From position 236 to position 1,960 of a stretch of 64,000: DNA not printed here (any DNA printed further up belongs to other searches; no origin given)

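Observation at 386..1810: One of two recently duplicated GH1 beta-glucosidases has its catalytic nucleophile Glu replaced by Gly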

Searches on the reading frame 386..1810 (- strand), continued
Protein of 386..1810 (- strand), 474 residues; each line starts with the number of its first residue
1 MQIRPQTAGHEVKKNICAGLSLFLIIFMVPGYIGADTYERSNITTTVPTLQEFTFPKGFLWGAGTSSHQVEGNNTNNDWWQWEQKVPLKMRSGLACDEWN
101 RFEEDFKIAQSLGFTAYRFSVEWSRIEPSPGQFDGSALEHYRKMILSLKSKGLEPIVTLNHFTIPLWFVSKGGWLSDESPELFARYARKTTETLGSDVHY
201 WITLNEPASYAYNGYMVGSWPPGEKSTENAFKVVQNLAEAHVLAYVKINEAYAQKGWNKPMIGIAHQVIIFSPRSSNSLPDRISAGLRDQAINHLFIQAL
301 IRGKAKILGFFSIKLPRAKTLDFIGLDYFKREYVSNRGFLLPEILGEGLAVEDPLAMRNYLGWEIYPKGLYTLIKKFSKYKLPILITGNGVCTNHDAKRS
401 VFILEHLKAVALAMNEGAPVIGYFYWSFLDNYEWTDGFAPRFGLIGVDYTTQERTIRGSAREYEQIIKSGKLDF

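Call 37: find_encoding_contigs(protein=P0392, flank=6000, max_places=1)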
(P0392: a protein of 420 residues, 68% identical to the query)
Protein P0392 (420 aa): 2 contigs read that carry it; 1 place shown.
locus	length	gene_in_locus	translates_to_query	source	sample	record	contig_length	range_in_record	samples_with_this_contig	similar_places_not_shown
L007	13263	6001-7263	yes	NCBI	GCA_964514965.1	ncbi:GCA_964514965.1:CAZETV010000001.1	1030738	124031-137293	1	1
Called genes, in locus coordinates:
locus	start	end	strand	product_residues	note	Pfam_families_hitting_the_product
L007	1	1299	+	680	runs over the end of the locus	PF22645:GKRP_SIS_N (weak)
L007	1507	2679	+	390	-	PF00144:Beta-lactamase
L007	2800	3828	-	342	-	PF00480:ROK, PF01869:BcrAD_BadFG (faint)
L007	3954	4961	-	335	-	PF00296:Bac_luciferase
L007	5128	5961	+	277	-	PF04794:YdjC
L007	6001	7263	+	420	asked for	PF00232:Glyco_hydro_1, PF00150:Cellulase (weak), PF00232:Glyco_hydro_1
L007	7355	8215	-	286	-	PF00892:EamA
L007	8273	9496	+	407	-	PF03825:Nuc_H_symport, PF07690:MFS_1, PF12832:MFS_1_like, PF13347:MFS_2 (weak), PF07690:MFS_1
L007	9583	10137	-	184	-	PF02887:PK_C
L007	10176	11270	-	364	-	PF04015:DUF362, PF00037:Fer4 (faint), PF12797:Fer4_2 (faint), PF12837:Fer4_6, PF13237:Fer4_10, PF14697:Fer4_21 (weak), PF12838:Fer4_7 (weak), PF13187:Fer4_9 (weak), +1 more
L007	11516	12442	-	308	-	PF00294:PfkB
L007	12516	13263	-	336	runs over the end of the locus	PF00389:2-Hacid_dh, PF02826:2-Hacid_dh_C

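Call 38: find_encoding_contigs(protein=P0276, flank=6000, max_places=1)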
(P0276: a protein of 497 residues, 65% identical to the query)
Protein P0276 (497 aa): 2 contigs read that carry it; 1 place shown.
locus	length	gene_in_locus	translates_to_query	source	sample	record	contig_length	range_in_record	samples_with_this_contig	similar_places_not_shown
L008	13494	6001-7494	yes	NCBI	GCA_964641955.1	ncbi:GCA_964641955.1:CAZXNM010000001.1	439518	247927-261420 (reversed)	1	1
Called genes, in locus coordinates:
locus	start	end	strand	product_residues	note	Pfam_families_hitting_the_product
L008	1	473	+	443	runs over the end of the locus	PF02169:LPP20 (faint)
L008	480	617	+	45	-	-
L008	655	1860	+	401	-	-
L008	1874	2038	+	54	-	-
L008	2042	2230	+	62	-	-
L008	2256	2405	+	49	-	-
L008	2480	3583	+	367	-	PF13439:Glyco_transf_4, PF13579:Glyco_trans_4_4, PF20706:GT4-conflict, PF00534:Glycos_transf_1, PF13692:Glyco_trans_1_4, PF13524:Glyco_trans_1_2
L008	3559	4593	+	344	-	PF11306:DUF3108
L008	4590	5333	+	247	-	PF03167:UDG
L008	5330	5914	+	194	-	PF03602:Cons_hypoth95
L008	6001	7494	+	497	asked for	PF00232:Glyco_hydro_1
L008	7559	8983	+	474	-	PF00089:Trypsin, PF13365:Trypsin_2, PF00595:PDZ, PF13180:PDZ_2, PF17820:PDZ_6, PF13180:PDZ_2 (weak), PF17820:PDZ_6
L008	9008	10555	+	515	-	PF00117:GATase, PF07722:Peptidase_C26, PF02540:NAD_synthase (weak), PF03054:tRNA_Me_trans (faint), PF00958:GMP_synt_C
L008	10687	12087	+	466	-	PF00542:Ribosomal_L12 (weak)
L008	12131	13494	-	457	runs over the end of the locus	PF01565:FAD_binding_4, PF02913:FAD-oxidase_C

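Call 41: find_encoding_contigs(protein=P0046, flank=10000, max_places=2)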
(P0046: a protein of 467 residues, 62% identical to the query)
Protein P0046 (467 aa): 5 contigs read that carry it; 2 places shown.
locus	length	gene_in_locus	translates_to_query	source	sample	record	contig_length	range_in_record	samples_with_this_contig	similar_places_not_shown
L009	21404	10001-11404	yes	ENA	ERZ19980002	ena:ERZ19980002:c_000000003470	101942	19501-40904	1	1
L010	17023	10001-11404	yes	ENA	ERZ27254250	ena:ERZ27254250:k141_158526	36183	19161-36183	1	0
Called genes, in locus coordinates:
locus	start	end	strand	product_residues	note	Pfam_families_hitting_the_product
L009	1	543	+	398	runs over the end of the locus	PF01734:Patatin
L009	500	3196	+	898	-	PF04138:GtrA_DPMS_TM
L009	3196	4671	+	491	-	PF00550:PP-binding (weak), PF01553:Acyltransferase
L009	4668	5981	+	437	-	PF08323:Glyco_transf_5 (faint), PF13439:Glyco_transf_4, PF20706:GT4-conflict (faint), PF13579:Glyco_trans_4_4, PF00534:Glycos_transf_1, PF13692:Glyco_trans_1_4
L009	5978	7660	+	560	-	PF08448:PAS_4, PF13596:PAS_10 (faint), PF13426:PAS_9 (weak), PF00989:PAS (weak), PF08448:PAS_4, PF13426:PAS_9 (weak), PF00512:HisKA, PF02518:HATPase_c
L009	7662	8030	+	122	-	PF00072:Response_reg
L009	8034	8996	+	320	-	PF00072:Response_reg, PF00512:HisKA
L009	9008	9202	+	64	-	PF11381:DUF3185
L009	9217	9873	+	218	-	-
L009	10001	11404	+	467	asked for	PF00232:Glyco_hydro_1, PF02449:Glyco_hydro_42 (weak), PF00232:Glyco_hydro_1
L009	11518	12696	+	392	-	-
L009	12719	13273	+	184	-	-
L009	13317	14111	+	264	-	-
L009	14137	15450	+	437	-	-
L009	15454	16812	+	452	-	PF00083:Sugar_tr (weak), PF07690:MFS_1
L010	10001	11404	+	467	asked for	PF00232:Glyco_hydro_1, PF02449:Glyco_hydro_42 (weak), PF00232:Glyco_hydro_1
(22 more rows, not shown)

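Call 42: list_cluster_members(proteins=[P0001, P0002])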
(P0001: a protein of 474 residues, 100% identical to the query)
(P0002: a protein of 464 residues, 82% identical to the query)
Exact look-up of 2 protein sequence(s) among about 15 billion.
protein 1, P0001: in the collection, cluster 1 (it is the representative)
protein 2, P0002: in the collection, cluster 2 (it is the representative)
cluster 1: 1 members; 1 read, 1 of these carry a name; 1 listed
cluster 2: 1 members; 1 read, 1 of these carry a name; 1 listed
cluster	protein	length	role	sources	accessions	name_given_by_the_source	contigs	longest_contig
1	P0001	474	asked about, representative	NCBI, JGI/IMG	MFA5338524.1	MAG: glycoside hydrolase family 1 protein [Candidatus Omnitrophota bacterium] | beta-glucosidase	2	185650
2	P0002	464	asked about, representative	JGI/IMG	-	beta-glucosidase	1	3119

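Call 50: find_encoding_contigs(protein=P0003, flank=5000, max_places=2)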
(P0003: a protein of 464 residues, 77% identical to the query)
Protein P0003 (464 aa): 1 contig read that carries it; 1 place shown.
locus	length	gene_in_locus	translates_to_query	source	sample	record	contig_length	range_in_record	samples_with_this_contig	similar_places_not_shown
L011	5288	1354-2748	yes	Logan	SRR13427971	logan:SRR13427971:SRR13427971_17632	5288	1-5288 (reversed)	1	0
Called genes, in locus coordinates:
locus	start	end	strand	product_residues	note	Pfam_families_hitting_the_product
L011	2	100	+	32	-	?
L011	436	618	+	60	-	PF04403:PqiA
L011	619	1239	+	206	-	PF00072:Response_reg, PF08281:Sigma70_r4_2 (weak), PF00196:GerE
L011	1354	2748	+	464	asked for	PF00232:Glyco_hydro_1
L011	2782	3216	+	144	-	PF00072:Response_reg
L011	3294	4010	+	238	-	-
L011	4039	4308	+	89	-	PF04226:Transgly_assoc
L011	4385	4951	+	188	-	-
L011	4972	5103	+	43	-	-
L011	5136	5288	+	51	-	?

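Call 60: predict_structure(alignment_id=A1)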
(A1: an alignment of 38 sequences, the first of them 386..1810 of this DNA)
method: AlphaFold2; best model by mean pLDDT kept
length: 474 residues; sequences in the alignment: 38
mean_pLDDT: 86.1   pTM: 0.85
mean pLDDT of the five models: 86.1, 85.5, 85.4, 85.1, 83.7
residues with pLDDT >= 90: 284; 70-90: 120; 50-70: 28; < 50: 42
segments of 3 or more residues with pLDDT < 50: 1-17, 26-46
pLDDT, mean of each block of 10 residues (from residue 1): 36 46 46 36 50 96 90 87 85 86 97 98 96 97 98 98 92 95 98 98 93 84 83 96 99 98 95 87 89 94 90 96 92 80 64 71 84 97 95 90 95 97 95 71 89 95 97 93
secondary structure, 60 per line:
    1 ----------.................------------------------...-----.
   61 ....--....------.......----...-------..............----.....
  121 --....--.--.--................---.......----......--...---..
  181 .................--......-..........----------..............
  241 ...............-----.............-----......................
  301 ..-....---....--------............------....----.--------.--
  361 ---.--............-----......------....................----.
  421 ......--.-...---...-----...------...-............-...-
elements in order: H11-27 E52-54 E60-64 H67-70 H78-83 H98-111 E116-120 H123-126 H135-150 E154-160 H166-170 H179-197 E200-205 H207-216 H227-255 E261-273 H279-302 E304-307 E311-314 E323-334 H341-344 H367-378 E384-389 H396-415 E420-426 E431-433 E437-439 E445-447 E454-456 H458-469 E471-473

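Call 62: fold_search(model_id=the predicted structure, library=pdb)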
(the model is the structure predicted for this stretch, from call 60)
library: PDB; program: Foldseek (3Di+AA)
matches with E <= 10: 1901; with E <= 0.001: 980
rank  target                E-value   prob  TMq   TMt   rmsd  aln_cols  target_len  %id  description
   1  1vff                  5.2e-45  1.00  0.82  0.92   2.3       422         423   41  beta-glycosidase from Pyrococcus horikoshii (released 2005-03-29)
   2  7e5j                  7.4e-39  1.00  0.79  0.85   2.7       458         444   31  Crystal structure of beta-glucosidase from Thermoanaerobacterium saccharolyticum (released 2022-02-23)
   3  2o9p                  4.4e-38  1.00  0.80  0.85   2.8       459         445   31  beta-glucosidase B from Paenibacillus polymyxa (released 2007-10-02)
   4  7f1n_B                4.9e-38  1.00  0.80  0.76   3.3       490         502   28  Beta-Glucosidase (released 2021-11-03)
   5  9k73                  5.8e-38  1.00  0.79  0.84   2.8       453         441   31  Crystal structure of TsaBgl (released 2024-11-06)
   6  3cmj                  6.2e-38  1.00  0.80  0.85   2.9       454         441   33  Crystal Structure of engineered Beta-Glucosidase from Soil metagenome (released 2008-10-07)
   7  2jie                  6.6e-38  1.00  0.78  0.83   3.2       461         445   31  BETA-GLUCOSIDASE B FROM BACILLUS POLYMYXA COMPLEXED WITH 2-F-GLUCOSE (released 2007-07-03)
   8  8wft_B                7.8e-38  1.00  0.79  0.84   3.1       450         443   32  Crystal structure of beta-glucosidase from Thermoanaerobacterium saccharolyticum (Data 1) (released 2023-10-04)
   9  1oim_B                8.7e-38  1.00  0.80  0.85   3.1       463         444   32  Family 1 b-glucosidase from Thermotoga maritima (released 2003-11-25)
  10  3ahx_A                9.8e-38  1.00  0.79  0.85   2.8       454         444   30  Crystal structure of beta-glucosidase A from bacterium Clostridium cellulovorans (released 2010-08-18)
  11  8wft_A                9.8e-38  1.00  0.79  0.84   3.3       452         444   31  Crystal structure of beta-glucosidase from Thermoanaerobacterium saccharolyticum (Data 1) (released 2023-10-04)
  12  8j5m_C                1.3e-37  1.00  0.74  0.79   4.6       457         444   30  Structure of GH1 Br2 beta-glucosidase E350G mutant from bovine rumen metagenome (released 2023-11-22)
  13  8wfu_D                1.5e-37  1.00  0.79  0.84   2.8       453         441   31  Crystal structure of beta-glucosidase from Thermoanaerobacterium saccharolyticum (Data 2) (released 2023-10-04)
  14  7f1n_A                1.5e-37  1.00  0.80  0.76   3.3       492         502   28  Beta-Glucosidase (released 2021-11-03)
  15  5gnz_C                1.7e-37  1.00  0.81  0.85   2.6       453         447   30  The M3 mutant structure of Bgl6 (released 2017-04-12)
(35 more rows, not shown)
